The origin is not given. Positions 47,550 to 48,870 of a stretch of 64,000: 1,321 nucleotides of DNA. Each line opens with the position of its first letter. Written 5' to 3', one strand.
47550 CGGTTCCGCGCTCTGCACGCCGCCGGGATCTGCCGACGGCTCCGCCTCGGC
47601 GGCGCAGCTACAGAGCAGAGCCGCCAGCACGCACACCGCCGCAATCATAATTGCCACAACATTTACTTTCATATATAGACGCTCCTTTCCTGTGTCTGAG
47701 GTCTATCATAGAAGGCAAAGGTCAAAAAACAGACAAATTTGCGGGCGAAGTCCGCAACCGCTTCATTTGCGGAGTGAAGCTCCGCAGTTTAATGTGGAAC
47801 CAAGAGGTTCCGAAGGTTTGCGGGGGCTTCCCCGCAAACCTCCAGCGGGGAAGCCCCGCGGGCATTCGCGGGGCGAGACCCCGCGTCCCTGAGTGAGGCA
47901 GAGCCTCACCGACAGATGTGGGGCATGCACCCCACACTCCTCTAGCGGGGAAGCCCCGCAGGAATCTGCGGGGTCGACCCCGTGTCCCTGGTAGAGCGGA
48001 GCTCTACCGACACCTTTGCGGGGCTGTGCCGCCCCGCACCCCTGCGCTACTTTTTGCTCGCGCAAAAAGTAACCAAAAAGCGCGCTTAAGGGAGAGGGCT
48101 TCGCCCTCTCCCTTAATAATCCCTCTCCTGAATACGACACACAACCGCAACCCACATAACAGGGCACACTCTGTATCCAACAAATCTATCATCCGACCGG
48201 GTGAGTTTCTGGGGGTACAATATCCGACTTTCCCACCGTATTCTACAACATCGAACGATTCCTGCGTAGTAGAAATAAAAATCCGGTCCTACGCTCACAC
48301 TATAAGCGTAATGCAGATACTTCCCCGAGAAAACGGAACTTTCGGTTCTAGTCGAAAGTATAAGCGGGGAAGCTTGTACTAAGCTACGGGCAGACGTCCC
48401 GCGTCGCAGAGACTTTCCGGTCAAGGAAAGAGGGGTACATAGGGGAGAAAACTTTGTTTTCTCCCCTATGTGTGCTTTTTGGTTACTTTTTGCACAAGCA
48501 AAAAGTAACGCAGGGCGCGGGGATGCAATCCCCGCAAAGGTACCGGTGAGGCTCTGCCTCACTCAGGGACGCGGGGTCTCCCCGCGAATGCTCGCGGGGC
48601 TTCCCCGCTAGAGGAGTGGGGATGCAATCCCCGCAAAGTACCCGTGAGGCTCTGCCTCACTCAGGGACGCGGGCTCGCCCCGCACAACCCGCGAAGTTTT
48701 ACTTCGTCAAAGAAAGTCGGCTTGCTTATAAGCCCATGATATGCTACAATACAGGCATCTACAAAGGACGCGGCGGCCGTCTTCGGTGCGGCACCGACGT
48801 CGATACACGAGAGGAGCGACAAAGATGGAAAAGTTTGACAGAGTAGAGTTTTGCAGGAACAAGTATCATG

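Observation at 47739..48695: Family B: ~1-kb symmetric non-coding element present twice, with a conserved cargo core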

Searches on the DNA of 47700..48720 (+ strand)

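Call 6: search_rna_families(source=window, start=47700, end=48720, threshold=evalue, max_evalue=10, show_alignments=2)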
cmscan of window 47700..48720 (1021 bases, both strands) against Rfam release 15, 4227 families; matches with E-value up to 10: 16.
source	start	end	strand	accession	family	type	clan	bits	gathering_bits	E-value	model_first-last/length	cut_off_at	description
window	47907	47974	-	RF01004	mir-557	Gene; miRNA;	-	20.8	93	0.078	1-69/69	no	mir-557 microRNA precursor family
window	48430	48478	+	RF03629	mir-641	Gene; miRNA;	-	18.2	100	2.1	1-98/98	no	mir-641 microRNA precursor family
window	48586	48639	-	RF01798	g2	Gene;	-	18.2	70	3.4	1-67/67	no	G2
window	47791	47873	-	RF02345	ar15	Gene; sRNA;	CL00108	17.8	40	0.66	1-112/112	no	Alphaproteobacterial ar15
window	48428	48482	+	RF03967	mir-1270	Gene; miRNA;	-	17.7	90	1.3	1-83/83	no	mir-1270 microRNA precursor family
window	48420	48479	+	RF02436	SpF43_sRNA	Gene; sRNA;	-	17.7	70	2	1-99/99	no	Streptococcus sRNA SpF43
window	48432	48476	+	RF03792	MIR6462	Gene; miRNA;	-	17.7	96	4.2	1-119/119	no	MIR6462 microRNA precursor family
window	47840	47867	+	RF01798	g2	Gene;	-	17.7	70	4.5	1-67/67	no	G2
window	47817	47866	-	RF01004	mir-557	Gene; miRNA;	-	17.1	93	1.1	1-69/69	no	mir-557 microRNA precursor family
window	47869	47934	+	RF04229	mir-9279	Gene; miRNA;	-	17.1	85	5.7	1-74/74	no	mir-9279 microRNA precursor family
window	48046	48142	-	RF01729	Termite-flg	Cis-reg;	-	16.7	40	4.1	1-106/106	no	Termite-flg RNA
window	48085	48119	+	RF00367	mir-BHRF1-3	Gene; miRNA;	-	16.6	80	2.7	1-65/65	no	mir-BHRF1-3 microRNA precursor family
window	47928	48068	+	RF02177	SMCR2_1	Gene; lncRNA;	-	14.6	50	5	1-159/159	no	Smith-Magenis syndrome chromosome region, candidate 2 conserved region 1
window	48573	48606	+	RF02712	EBER2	Gene; sRNA;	-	12.7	200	4.1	25-61/173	no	Epstein-Barr virus EBER2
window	48421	48483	+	RF00036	RRE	Cis-reg;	-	8.2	104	8.8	1-337/337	no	HIV Rev response element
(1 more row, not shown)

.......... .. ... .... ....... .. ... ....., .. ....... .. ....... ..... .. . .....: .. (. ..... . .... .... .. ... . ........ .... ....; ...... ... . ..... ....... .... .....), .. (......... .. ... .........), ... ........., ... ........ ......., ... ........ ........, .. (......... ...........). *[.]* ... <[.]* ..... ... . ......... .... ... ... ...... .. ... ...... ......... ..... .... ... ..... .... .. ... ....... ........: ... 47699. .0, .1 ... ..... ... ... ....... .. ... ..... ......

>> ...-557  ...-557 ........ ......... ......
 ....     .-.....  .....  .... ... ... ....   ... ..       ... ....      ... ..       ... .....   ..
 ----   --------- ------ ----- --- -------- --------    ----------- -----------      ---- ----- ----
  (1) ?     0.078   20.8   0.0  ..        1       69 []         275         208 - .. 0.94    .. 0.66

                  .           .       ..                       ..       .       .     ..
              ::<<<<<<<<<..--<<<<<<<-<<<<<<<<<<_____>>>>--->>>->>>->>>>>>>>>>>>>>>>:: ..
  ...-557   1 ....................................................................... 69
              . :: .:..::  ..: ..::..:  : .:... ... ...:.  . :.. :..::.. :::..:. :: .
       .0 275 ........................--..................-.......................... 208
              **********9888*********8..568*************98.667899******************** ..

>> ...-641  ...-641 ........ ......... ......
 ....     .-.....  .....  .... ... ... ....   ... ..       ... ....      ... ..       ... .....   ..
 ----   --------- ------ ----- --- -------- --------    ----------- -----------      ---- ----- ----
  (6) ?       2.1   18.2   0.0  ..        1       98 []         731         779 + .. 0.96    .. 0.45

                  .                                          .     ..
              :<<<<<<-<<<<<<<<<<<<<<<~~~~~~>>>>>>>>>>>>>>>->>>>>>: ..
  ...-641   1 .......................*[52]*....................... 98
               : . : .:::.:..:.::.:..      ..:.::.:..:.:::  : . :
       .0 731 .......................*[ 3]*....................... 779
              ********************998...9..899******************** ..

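Call 12: search_dna_similar(query=window:48020-48530:+, collection=plasmids, mode=distant)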
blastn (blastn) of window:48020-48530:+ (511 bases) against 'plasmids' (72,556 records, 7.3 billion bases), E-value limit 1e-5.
No match.

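Call 13: search_dna_similar(query=window:48020-48530:+, collection=phages, mode=distant)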
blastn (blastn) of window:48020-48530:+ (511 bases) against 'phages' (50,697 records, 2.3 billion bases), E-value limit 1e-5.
No match.
